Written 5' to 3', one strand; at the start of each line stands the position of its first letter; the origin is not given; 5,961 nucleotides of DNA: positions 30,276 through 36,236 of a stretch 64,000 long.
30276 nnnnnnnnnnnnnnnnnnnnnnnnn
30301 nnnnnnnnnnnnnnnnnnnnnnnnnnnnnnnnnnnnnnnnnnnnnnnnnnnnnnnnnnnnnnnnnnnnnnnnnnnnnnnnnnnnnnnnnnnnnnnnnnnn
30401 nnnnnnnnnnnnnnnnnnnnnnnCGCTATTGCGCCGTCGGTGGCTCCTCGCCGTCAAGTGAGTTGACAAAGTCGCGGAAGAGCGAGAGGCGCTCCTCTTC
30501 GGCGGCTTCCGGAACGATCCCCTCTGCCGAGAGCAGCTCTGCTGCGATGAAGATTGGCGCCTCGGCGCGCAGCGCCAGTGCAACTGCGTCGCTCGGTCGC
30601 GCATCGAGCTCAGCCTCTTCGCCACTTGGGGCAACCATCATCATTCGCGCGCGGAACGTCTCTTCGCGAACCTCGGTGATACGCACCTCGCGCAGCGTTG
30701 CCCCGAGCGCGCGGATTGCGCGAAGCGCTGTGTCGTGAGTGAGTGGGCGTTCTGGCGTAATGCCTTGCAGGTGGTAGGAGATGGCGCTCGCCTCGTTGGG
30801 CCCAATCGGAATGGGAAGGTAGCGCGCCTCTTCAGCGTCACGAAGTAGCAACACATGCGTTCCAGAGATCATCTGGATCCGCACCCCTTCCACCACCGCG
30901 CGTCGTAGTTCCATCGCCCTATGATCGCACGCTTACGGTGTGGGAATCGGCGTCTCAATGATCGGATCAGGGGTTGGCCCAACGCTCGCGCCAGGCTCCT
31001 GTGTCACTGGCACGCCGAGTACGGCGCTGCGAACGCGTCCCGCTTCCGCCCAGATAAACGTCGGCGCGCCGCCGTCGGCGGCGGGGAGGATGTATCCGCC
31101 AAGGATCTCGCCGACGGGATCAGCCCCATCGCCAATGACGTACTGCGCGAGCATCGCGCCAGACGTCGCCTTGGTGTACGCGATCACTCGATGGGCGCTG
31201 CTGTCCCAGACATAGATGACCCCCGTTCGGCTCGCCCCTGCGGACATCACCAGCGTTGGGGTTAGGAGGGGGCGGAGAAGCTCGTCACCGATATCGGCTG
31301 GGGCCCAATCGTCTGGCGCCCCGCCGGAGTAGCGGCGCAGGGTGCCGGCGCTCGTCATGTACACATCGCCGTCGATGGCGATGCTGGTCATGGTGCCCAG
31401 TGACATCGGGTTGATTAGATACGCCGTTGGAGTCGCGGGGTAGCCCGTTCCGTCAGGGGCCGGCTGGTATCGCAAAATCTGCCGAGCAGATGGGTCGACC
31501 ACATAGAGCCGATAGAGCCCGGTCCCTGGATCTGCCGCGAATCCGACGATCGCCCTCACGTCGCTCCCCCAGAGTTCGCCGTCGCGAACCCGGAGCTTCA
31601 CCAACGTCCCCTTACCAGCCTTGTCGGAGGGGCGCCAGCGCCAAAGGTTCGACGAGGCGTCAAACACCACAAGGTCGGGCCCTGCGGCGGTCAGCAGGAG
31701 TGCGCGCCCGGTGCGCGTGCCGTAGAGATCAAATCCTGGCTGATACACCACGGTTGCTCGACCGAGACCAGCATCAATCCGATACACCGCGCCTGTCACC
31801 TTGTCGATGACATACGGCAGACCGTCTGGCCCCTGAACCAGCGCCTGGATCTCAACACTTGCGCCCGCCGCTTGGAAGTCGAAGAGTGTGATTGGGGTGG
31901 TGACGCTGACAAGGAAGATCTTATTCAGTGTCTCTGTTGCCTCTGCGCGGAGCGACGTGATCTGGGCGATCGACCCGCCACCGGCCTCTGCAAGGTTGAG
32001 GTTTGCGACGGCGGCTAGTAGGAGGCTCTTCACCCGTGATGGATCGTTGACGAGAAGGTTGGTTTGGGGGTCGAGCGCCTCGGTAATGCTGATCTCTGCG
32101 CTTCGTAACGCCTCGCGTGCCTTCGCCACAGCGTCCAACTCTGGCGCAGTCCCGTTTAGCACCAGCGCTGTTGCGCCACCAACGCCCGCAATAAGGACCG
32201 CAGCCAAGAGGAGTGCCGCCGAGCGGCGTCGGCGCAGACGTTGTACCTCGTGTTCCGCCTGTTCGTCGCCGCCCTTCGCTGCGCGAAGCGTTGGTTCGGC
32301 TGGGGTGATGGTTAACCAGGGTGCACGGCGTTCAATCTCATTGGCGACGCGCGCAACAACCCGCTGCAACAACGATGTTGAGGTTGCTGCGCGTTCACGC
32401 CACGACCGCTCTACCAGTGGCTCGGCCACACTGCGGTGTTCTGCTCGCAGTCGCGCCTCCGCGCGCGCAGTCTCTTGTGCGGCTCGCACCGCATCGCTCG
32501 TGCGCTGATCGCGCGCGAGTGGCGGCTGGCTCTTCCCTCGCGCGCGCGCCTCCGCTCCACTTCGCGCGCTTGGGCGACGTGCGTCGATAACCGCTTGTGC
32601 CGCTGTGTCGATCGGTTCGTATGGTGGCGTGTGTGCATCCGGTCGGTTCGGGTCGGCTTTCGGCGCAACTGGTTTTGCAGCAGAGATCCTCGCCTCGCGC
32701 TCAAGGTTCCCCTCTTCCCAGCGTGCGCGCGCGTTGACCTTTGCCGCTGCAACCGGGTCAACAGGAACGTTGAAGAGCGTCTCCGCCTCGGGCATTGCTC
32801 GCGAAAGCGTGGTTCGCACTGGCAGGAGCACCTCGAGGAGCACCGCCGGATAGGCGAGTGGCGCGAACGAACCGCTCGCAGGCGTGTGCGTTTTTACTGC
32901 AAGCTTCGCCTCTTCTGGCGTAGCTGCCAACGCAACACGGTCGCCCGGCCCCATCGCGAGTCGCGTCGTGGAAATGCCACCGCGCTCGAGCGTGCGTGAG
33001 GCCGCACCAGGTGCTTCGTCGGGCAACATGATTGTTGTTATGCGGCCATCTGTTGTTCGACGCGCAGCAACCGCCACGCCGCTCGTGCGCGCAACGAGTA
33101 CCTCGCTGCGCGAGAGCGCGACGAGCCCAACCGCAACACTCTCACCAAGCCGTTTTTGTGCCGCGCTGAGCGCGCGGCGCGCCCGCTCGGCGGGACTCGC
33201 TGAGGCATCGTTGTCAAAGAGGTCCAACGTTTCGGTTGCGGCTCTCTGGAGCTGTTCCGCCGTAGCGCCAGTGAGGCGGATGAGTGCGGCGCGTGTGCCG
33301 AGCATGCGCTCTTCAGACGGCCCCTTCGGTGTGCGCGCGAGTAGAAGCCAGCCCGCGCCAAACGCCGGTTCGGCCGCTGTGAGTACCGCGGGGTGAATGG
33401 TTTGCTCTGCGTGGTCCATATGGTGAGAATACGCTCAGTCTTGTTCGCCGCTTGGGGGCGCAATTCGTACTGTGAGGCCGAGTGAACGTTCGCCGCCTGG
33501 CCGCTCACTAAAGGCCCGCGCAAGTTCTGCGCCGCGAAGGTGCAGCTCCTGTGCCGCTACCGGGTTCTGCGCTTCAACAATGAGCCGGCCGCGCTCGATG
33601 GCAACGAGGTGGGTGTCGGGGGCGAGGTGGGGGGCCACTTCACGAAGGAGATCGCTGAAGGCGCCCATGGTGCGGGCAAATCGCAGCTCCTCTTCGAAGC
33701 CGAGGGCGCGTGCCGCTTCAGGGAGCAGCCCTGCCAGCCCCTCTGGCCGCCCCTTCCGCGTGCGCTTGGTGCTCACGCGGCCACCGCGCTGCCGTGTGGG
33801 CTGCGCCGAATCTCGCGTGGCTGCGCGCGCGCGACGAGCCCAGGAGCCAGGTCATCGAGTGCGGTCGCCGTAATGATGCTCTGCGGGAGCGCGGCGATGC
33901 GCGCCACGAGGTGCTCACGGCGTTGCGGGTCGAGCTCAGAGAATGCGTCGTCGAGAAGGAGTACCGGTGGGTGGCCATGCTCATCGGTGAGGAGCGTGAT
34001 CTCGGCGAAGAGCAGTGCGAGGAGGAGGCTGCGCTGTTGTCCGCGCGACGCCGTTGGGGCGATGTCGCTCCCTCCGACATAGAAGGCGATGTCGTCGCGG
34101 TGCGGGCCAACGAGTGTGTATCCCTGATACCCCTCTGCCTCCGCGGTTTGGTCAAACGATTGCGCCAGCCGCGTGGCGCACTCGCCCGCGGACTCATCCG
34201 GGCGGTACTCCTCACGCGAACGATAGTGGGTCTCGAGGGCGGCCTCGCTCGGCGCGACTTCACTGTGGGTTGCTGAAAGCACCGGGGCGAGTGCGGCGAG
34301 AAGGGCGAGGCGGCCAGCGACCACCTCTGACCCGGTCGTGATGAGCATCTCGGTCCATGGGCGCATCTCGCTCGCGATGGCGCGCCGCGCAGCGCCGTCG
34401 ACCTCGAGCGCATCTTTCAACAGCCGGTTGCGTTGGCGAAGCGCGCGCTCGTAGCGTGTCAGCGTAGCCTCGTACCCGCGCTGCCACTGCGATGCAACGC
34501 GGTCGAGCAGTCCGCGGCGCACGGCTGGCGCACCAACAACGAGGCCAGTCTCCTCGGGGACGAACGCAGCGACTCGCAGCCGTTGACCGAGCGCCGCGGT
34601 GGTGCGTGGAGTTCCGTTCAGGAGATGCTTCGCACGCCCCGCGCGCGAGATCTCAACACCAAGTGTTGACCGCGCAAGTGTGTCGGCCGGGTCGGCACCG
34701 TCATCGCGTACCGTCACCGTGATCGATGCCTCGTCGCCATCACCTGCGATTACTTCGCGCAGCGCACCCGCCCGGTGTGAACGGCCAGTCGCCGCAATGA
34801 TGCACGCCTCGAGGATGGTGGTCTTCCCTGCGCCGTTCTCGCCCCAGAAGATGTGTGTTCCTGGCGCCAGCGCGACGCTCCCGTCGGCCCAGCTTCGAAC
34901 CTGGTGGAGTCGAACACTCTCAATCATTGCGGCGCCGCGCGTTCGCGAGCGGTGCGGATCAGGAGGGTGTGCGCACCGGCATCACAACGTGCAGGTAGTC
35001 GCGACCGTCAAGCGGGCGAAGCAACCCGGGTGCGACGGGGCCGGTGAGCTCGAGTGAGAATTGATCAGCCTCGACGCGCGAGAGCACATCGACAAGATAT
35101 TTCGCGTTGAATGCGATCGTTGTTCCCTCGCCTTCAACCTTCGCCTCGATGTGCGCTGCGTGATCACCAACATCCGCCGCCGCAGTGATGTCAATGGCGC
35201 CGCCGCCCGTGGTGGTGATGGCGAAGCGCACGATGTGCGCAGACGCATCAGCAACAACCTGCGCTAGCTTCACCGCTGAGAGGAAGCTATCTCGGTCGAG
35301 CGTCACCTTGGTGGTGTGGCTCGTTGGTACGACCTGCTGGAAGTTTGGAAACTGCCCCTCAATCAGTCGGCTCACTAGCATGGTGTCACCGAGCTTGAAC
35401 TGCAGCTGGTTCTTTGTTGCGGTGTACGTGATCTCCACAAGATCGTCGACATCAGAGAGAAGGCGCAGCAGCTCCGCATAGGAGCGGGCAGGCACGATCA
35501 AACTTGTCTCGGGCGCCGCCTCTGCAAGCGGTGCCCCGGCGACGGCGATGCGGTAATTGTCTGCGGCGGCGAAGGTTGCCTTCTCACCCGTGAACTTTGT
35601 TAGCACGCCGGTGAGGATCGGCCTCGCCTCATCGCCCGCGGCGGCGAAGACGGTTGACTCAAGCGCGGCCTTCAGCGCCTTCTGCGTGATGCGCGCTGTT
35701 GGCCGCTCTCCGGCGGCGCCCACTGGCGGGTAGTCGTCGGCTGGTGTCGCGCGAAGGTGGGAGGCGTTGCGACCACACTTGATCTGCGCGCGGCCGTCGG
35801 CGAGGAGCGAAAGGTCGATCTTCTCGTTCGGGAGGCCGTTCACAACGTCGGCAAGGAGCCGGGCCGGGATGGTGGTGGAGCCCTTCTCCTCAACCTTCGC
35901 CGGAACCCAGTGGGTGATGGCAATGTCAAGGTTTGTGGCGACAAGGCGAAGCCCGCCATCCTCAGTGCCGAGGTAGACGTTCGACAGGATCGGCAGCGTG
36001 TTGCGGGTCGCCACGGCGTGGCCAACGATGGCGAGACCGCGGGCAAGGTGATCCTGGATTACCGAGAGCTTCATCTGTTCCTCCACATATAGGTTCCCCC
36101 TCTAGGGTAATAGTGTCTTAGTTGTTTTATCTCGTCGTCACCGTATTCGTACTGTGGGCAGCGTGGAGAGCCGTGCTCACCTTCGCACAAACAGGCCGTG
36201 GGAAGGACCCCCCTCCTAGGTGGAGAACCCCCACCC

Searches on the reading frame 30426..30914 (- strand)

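Call 15: search_protein_families(library=pfam, proteins=[window:30426-30914:-], max_evalue=0.001)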
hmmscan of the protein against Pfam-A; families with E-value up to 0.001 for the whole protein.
window:30426-30914:- (162 aa): 1 family
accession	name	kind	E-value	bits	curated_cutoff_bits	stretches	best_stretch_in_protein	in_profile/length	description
PF02577.19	BFN_dom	-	2.1e-34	118.1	27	1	22-134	1-110/112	Bifunctional nuclease domain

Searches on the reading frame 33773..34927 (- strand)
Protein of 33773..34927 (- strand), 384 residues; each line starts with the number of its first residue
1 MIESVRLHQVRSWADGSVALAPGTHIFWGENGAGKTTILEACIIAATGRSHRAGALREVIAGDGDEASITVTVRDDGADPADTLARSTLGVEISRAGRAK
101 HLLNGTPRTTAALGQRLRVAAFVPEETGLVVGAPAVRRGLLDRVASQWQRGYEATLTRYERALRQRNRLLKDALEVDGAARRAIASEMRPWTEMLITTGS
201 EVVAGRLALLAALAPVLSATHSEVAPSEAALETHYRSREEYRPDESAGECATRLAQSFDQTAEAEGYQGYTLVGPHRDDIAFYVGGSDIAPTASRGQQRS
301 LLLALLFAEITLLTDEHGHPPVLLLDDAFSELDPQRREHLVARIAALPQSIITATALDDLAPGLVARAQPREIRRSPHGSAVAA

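Call 15: search_protein_families(library=pfam, proteins=[window:33773-34927:-], max_evalue=0.001)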
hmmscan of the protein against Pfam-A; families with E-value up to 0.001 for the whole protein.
window:33773-34927:- (384 aa): 3 families
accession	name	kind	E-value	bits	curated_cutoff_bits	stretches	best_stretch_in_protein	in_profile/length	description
PF02463.25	SMC_N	-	3.2e-17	63.1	40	1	1-354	1-196/220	RecF/RecN/SMC N terminal domain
PF13476.12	AAA_23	-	2.2e-09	38.7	27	1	4-55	1-52/201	AAA domain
PF13304.12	AAA_21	-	3.4e-05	24.5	27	0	285-347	230-286/304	AAA domain, putative AbiEii toxin, Type IV TA system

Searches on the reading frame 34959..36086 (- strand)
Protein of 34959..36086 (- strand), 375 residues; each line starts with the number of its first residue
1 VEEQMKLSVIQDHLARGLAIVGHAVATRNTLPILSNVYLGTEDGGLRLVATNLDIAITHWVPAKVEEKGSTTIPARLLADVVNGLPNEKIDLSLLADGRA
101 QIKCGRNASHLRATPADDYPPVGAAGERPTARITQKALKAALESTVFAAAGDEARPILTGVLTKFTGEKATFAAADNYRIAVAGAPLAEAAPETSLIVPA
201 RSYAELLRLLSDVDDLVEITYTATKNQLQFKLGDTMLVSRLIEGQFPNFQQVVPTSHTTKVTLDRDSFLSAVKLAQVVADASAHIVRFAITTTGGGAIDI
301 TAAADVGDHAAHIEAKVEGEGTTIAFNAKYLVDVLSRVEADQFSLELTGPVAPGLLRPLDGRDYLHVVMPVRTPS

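Call 15: search_protein_families(library=pfam, proteins=[window:34959-36086:-], max_evalue=0.001)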
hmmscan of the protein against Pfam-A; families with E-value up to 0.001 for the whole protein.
window:34959-36086:- (375 aa): 3 families
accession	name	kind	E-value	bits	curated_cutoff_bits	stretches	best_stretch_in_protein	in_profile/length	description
PF02767.21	DNA_pol3_beta_2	-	4.7e-31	107.9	27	1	133-248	2-116/116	DNA polymerase III beta subunit, central domain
PF00712.24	DNA_pol3_beta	-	5e-30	104.6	24.4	1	5-121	1-118/120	DNA polymerase III beta subunit, N-terminal domain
PF02768.20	DNA_pol3_beta_3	-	7.4e-21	74.6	27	1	251-372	2-121/121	DNA polymerase III beta subunit, C-terminal domain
